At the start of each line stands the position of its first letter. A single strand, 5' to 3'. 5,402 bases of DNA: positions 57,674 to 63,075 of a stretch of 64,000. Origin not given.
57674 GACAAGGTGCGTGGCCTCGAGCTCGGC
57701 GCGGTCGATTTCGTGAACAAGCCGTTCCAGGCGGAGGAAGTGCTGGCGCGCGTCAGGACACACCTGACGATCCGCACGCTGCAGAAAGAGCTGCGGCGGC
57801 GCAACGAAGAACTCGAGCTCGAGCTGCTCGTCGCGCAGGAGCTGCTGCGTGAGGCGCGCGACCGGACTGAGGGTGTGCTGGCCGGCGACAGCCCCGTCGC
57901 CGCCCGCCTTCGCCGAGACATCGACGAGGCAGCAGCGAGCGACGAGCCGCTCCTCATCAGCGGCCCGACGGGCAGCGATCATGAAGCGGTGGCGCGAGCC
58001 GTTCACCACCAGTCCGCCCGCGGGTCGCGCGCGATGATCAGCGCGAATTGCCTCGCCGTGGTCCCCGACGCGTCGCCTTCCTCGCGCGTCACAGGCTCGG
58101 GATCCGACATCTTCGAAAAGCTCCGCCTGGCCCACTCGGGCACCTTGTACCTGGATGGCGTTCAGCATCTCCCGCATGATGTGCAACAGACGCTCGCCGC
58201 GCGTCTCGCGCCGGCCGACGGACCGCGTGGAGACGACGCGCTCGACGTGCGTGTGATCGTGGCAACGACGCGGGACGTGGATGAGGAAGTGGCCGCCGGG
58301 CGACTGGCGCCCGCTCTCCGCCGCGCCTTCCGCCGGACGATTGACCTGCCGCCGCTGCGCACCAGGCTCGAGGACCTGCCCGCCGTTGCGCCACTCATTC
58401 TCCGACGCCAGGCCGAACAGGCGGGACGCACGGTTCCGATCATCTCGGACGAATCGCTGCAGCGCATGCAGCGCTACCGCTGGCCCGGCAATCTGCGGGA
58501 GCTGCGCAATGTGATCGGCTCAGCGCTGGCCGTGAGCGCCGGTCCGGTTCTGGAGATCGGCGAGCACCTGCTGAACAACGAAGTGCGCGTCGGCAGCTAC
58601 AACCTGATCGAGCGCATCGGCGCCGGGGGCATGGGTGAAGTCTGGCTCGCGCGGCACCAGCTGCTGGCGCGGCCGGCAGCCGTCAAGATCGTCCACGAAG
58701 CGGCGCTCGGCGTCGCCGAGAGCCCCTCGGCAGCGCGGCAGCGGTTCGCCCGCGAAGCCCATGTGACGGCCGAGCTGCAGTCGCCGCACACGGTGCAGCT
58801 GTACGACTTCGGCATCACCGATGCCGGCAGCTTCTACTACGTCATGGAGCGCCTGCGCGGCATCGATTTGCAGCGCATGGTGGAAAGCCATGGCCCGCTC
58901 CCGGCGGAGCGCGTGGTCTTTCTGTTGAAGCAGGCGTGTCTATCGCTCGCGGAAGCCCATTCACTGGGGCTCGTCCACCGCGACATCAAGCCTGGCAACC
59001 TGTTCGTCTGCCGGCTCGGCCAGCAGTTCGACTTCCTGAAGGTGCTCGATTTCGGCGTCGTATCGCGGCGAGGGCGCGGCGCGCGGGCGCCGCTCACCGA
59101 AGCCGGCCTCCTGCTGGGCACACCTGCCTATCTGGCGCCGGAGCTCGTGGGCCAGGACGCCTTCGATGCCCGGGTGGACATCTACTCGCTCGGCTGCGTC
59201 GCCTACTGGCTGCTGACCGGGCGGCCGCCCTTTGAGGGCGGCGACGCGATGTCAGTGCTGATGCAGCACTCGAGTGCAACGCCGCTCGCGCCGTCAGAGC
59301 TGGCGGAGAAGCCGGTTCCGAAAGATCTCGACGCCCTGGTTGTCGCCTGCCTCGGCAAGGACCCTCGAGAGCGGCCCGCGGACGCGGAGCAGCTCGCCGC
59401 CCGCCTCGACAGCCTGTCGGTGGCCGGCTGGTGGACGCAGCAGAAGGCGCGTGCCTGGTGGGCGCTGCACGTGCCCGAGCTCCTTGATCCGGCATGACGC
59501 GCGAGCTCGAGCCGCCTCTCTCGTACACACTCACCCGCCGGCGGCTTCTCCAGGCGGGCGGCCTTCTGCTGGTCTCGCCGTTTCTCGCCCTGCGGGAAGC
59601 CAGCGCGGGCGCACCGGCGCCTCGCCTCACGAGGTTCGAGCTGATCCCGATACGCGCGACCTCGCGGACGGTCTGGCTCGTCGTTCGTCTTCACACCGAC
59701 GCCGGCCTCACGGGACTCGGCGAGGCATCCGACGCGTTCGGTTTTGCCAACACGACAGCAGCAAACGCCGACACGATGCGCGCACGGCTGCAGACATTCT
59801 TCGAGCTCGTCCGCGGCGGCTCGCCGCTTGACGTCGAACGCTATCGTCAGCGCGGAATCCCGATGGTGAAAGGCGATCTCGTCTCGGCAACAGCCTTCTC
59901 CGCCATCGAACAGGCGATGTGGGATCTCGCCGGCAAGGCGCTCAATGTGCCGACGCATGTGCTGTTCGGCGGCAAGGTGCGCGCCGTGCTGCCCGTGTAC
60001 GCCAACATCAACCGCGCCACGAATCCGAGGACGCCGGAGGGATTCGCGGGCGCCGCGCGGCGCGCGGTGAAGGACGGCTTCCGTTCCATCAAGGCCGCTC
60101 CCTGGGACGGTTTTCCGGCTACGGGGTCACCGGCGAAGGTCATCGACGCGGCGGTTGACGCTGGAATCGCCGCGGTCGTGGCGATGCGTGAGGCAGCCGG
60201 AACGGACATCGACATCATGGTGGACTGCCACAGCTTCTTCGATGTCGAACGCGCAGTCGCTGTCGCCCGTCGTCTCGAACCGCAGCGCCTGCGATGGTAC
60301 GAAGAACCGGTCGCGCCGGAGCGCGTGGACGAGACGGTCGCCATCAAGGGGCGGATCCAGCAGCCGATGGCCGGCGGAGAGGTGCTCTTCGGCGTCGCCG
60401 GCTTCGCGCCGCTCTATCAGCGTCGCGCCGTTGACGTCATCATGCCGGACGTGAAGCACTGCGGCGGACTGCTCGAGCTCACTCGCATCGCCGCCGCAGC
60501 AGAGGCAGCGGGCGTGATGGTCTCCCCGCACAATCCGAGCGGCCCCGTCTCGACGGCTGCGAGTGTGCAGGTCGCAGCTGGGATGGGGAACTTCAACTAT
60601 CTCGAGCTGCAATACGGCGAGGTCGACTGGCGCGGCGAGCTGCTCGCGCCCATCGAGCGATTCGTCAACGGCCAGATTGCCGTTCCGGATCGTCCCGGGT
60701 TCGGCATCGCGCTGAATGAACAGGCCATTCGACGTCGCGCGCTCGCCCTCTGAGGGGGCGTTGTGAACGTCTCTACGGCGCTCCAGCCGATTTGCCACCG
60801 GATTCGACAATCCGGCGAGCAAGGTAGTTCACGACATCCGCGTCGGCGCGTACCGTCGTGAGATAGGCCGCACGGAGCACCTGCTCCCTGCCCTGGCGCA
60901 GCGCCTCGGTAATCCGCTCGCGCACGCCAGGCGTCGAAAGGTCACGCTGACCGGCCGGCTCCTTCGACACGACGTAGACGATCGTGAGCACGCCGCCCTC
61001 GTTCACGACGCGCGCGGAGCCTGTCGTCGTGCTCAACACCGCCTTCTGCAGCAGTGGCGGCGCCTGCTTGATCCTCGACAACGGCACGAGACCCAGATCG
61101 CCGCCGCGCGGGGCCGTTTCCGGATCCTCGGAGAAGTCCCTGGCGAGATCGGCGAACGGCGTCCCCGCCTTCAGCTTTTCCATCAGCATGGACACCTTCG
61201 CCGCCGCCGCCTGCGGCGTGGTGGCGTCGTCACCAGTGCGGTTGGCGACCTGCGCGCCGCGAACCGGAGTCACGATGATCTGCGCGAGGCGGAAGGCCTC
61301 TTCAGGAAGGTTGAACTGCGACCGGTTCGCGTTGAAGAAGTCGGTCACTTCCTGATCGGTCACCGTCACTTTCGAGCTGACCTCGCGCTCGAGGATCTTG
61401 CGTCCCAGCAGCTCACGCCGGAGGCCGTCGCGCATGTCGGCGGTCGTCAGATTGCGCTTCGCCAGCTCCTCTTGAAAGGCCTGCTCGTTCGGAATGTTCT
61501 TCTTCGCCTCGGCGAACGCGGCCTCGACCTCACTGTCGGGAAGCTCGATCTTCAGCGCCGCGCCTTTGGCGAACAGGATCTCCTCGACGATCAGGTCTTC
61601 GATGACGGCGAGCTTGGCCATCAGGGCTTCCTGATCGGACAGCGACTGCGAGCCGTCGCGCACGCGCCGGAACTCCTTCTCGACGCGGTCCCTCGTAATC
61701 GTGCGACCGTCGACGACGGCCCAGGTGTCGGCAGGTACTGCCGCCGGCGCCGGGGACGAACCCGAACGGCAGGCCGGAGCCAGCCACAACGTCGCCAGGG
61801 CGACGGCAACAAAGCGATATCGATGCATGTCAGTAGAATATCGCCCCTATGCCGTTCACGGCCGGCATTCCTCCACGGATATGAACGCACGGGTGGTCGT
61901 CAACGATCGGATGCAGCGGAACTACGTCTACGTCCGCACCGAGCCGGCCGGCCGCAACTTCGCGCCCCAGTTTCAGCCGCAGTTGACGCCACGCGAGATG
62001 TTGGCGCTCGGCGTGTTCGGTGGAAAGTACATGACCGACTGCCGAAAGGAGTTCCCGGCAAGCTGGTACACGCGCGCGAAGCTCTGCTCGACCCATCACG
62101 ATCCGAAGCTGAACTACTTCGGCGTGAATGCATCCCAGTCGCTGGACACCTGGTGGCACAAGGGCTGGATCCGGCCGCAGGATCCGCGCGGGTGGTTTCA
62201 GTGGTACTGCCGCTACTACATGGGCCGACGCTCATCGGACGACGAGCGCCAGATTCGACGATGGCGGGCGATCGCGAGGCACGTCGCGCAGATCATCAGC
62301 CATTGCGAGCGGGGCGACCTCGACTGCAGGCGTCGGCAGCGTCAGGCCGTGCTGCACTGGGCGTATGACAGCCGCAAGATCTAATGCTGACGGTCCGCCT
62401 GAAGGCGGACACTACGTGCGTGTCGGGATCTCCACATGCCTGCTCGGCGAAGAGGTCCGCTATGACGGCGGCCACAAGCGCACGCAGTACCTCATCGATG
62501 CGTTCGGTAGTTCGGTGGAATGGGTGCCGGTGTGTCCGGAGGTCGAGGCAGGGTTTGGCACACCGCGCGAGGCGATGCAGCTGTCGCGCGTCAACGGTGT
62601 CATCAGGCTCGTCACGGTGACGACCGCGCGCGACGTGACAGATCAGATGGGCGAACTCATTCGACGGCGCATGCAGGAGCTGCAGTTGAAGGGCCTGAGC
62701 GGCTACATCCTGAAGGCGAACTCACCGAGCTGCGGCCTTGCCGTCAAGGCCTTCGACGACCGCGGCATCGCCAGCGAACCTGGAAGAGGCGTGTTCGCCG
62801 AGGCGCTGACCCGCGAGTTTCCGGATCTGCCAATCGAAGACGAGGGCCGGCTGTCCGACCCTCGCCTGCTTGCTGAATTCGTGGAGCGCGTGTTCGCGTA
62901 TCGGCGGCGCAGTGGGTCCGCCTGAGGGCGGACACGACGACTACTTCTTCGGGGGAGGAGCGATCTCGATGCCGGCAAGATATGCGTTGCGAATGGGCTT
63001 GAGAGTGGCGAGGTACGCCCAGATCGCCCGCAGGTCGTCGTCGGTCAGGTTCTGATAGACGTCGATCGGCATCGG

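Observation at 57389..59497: REC / catalytically degenerate sigma54-type AAA+ / Ser-Thr kinase fusion protein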

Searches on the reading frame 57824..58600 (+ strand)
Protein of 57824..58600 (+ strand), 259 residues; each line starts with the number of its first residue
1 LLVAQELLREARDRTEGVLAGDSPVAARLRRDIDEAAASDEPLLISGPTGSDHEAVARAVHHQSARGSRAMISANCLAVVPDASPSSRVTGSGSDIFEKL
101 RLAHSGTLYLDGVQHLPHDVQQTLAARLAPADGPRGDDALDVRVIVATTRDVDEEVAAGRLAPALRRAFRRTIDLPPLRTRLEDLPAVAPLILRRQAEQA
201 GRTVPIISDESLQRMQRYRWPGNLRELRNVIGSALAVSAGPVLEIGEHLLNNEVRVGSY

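Call 7: search_solved_structures(query=window:57824-58600:+, max_evalue=0.001, show_alignments=4)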
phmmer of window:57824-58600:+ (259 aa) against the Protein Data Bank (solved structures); distinct sequences matched with E-value up to 0.001: 36.
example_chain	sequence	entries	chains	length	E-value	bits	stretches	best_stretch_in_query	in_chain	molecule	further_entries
1ojl_A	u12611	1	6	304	2.2e-29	105.9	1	19-243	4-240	TRANSCRIPTIONAL REGULATORY PROTEIN ZRAR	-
6iy8_A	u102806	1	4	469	2.1e-28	102.7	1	8-235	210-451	Positive regulator CapR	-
5m7n_A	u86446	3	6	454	1e-27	100.4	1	13-240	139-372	Nitrogen assimilation regulatory protein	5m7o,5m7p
3dzd_A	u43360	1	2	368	1.3e-25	93.5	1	7-243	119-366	Transcriptional regulator (NtrC family)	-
9qq6_C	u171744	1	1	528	1.7e-25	93.1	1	6-236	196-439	Nif-specific regulatory protein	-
5ep1_A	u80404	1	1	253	1.1e-24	90.5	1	24-238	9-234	Putative repressor protein luxO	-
5ep2_A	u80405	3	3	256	1.2e-24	90.4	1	24-238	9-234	Putative repressor protein luxO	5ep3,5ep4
5ep0_A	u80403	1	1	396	1.8e-24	89.8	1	16-238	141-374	Putative repressor protein luxO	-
6luf_A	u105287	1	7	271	3e-23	85.8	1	28-250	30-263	Flagellar regulatory protein C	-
7v2b_A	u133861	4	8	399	3.2e-23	85.7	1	19-243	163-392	VpsR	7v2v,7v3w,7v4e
4qhs_A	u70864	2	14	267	3.7e-23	85.5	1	28-250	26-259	Flagellar regulatory protein C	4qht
3m0e_A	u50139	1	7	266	5.3e-23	85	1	5-247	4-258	Transcriptional regulator (NtrC family)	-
4ly6_A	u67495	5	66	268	8.4e-23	84.3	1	5-247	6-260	Transcriptional regulator (NtrC family)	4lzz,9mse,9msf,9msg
1ny6_A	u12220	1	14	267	9.3e-23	84.2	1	5-247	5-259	transcriptional regulator (NtrC family)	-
4l4u_A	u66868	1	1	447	1.9e-22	83.1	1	5-247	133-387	Transcriptional regulator (NtrC family)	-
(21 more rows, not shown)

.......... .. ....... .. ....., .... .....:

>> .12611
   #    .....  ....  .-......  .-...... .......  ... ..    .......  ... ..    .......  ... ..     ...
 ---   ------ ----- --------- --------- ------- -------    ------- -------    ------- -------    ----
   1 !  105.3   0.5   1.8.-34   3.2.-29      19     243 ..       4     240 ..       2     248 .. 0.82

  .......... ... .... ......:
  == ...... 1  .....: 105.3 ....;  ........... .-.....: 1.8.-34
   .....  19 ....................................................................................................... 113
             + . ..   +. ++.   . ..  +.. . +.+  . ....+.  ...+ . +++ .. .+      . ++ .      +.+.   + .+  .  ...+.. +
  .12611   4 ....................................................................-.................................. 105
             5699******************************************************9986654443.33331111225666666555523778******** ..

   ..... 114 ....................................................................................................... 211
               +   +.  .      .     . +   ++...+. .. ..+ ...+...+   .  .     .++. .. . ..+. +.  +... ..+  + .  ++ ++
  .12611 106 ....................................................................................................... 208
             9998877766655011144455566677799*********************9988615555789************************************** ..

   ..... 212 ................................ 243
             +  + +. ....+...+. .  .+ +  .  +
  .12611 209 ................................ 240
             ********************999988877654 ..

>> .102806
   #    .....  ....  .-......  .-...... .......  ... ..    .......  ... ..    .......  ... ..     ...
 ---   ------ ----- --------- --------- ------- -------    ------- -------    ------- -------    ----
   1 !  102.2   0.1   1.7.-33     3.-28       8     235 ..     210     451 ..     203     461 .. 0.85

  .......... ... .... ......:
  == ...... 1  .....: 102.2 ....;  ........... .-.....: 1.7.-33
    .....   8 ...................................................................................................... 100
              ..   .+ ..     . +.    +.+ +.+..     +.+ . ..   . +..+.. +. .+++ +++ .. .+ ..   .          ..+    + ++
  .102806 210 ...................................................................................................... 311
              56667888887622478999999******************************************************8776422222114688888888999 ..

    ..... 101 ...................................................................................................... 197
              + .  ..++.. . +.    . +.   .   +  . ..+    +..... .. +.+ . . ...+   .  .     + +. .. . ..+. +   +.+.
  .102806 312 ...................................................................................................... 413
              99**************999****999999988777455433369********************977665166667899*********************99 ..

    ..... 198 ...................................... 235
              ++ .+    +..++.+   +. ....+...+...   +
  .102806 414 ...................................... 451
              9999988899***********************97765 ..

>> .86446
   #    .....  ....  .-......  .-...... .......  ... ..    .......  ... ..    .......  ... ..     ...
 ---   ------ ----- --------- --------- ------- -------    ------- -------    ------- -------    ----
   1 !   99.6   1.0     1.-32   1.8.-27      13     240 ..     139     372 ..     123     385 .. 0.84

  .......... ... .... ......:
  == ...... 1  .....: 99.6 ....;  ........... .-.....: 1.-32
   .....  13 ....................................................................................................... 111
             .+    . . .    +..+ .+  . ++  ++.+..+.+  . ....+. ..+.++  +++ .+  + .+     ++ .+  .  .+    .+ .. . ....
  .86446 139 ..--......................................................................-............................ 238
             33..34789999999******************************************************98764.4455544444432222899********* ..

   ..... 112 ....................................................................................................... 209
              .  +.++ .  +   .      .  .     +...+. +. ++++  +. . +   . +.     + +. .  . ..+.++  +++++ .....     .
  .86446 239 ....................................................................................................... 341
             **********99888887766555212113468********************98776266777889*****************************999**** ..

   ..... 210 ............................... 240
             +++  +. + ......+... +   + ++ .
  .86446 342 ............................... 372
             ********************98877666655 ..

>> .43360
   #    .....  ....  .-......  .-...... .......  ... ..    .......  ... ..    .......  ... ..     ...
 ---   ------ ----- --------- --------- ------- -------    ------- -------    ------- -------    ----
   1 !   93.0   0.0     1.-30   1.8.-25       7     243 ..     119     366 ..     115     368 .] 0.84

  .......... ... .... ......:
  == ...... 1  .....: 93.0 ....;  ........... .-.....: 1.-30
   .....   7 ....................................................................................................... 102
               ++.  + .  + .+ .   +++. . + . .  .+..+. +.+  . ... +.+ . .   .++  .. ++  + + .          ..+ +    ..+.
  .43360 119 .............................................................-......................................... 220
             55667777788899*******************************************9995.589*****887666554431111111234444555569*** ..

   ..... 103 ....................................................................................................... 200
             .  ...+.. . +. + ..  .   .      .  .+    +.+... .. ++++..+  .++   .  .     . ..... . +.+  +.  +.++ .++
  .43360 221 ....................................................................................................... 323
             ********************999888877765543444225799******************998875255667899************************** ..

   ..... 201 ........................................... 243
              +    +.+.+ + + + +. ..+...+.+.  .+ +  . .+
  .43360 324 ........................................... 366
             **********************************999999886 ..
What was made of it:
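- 58055..58123 (+): L1-loop region (aa 223-245), where GAFTGA would lie. It is shortened, variable and modelled with low confidence. Gap in the ZraR alignment (call 7).
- On Bacterial enhancer-binding protein (sigma-54 activator, NtrC family): A 6-residue gap in the ZraR alignment (call 7).
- Checked: It shows a 6-residue gap where GAFTGA lies (call 7).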

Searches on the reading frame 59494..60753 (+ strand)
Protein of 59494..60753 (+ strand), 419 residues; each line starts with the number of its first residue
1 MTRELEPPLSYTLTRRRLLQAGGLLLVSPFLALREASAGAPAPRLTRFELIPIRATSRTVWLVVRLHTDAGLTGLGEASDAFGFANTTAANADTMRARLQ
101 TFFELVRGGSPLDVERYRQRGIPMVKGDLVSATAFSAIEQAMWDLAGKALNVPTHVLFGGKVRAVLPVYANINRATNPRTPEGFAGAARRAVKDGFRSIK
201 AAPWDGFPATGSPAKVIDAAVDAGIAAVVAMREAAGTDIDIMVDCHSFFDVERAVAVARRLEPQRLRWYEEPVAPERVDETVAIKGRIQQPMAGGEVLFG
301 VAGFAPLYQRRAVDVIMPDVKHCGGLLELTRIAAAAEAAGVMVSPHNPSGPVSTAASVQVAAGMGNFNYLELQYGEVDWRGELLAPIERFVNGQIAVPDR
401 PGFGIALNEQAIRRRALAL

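Call 3: search_protein_families(library=pfam, proteins=[window:59494-60753:+], max_evalue=0.1)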
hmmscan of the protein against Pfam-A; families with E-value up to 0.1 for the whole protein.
window:59494-60753:+ (419 aa): 2 families
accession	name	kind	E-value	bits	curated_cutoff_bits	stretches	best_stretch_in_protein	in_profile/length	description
PF13378.12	MR_MLE_C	-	4.7e-58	196.9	29.4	1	186-411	4-219/219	Enolase C-terminal domain-like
PF02746.21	MR_MLE_N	-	6e-10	39.8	22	1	57-159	24-117/117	Mandelate racemase / muconate lactonizing enzyme, N-terminal domain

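Call 82: search_protein_families(library=ncbifam, proteins=[window:59494-60753:+], max_evalue=0.01)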
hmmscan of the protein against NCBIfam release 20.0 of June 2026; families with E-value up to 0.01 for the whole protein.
window:59494-60753:+ (419 aa): 14 families
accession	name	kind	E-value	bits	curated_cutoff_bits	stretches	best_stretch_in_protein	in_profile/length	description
NF010624.0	PRK14017.1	equivalog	8.1e-60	202.9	311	1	60-416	14-361/382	galactonate dehydratase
NF040790.2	glucon_galact_dh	equivalog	2.6e-59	201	750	1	59-414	23-368/390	bifunctional D-gluconate/D-galactonate dehydratase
NF043051.1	ManoateDhtManD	equivalog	3.8e-35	121.5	550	2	228-414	195-382/403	D-mannonate dehydratase ManD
NF040866.1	AraD_Arch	equivalog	1e-33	116.9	650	1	131-412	100-366/372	arabinonate dehydratase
TIGR02534.1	mucon_cyclo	subfamily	1.9e-33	116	334.95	1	59-413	27-363/368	muconate/chloromuconate family cycloisomerase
NF011968.0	PRK15440.1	equivalog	3.8e-32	111.7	393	1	132-412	123-388/395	L-rhamnonate dehydratase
NF011654.0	PRK15072.1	subfamily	1.4e-31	109.8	430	2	229-412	197-381/404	D-galactonate dehydratase family protein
NF047820.1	TalGalacDh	equivalog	2.1e-30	105.9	500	1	61-412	38-361/371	L-talarate/galactarate dehydratase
NF043002.1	HProlDhtase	equivalog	1.6e-13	50.3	500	1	63-408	35-355/366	cis-3-hydroxy-L-proline dehydratase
NF041118.1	A_G_epim_Thtga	equivalog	2.1e-10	40.2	500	1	60-373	30-318/341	L-Ala-D/L-Glu epimerase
NF002782.0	PRK02901.1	equivalog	3.5e-08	32.8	288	1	222-365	118-259/328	o-succinylbenzoate synthase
TIGR03247.1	glucar-dehydr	equivalog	5.2e-05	22.1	828.7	0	224-414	212-404/441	glucarate dehydratase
TIGR01927.1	menC_gam_Gplu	equivalog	0.00081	18.8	130.55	0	222-341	138-258/307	o-succinylbenzoate synthase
NF042940.1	racemase_DgcA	equivalog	0.0023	17.2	400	0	224-343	152-266/323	N-acetyl-D-Glu racemase DgcA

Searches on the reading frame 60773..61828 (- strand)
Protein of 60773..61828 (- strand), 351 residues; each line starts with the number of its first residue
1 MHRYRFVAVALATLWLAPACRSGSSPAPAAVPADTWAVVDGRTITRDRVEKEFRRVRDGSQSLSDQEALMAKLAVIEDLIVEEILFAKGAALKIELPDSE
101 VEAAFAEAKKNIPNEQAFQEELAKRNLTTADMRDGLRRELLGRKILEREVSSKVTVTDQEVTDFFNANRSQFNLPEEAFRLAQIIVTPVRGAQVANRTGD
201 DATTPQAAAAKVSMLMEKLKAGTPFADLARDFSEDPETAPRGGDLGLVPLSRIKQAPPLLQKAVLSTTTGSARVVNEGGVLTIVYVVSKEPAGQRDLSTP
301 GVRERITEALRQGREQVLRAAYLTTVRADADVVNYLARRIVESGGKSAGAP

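Call 33: search_protein_families(library=pfam, proteins=[window:60773-61828:-], max_evalue=10)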
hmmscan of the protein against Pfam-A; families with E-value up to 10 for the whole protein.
window:60773-61828:- (351 aa): 9 families
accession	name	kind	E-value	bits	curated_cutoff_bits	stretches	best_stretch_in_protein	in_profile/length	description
PF13624.11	SurA_N_3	-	9.1e-11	42.3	27.2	1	34-145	39-161/162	SurA-like N-terminal domain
PF13616.12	Rotamase_3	-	1.6e-10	42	22.5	1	198-277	26-103/116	PPIC-type PPIASE domain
PF00639.27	Rotamase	-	9.7e-09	36.5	21.7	1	201-271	11-79/97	PPIC-type PPIASE domain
PF09312.16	SurA_N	-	2.3e-07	31.4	30.8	1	37-142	6-114/118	SurA N-terminal domain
PF13623.11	SurA_N_2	-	2.3e-07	31.2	28.5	1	18-120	27-131/145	SurA-like N-terminal domain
PF13145.12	Rotamase_2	-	2.5e-05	25.5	27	1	156-297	1-116/121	PPIC-type PPIASE domain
PF05698.19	Trigger_C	-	0.083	13.4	22.7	1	71-146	90-161/162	Bacterial trigger factor protein (TF) C-terminus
PF23716.1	DUF7158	-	0.093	12.8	27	1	37-60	3-26/38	Family of unknown function (DUF7158)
PF11574.13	Rpf1_C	-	2.4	9.5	21.2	1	157-174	60-77/88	Resuscitation-promoting factor Rpf1, C-terminal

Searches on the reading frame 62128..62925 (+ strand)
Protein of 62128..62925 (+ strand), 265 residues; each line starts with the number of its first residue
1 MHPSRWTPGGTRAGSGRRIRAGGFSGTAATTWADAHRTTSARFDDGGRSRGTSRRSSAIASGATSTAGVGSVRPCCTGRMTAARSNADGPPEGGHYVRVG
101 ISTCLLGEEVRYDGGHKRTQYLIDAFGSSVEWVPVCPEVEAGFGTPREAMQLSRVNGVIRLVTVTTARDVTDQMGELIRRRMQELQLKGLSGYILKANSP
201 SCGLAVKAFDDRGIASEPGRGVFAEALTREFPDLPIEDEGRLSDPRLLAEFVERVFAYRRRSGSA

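Call 33: search_protein_families(library=pfam, proteins=[window:62128-62925:+], max_evalue=10)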
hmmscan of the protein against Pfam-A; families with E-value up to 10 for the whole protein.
window:62128-62925:+ (265 aa): 1 family
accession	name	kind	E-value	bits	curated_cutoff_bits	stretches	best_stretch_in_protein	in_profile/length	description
PF04463.17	2-thiour_desulf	-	1.7e-37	129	34.7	1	99-239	1-141/141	2-thiouracil desulfurase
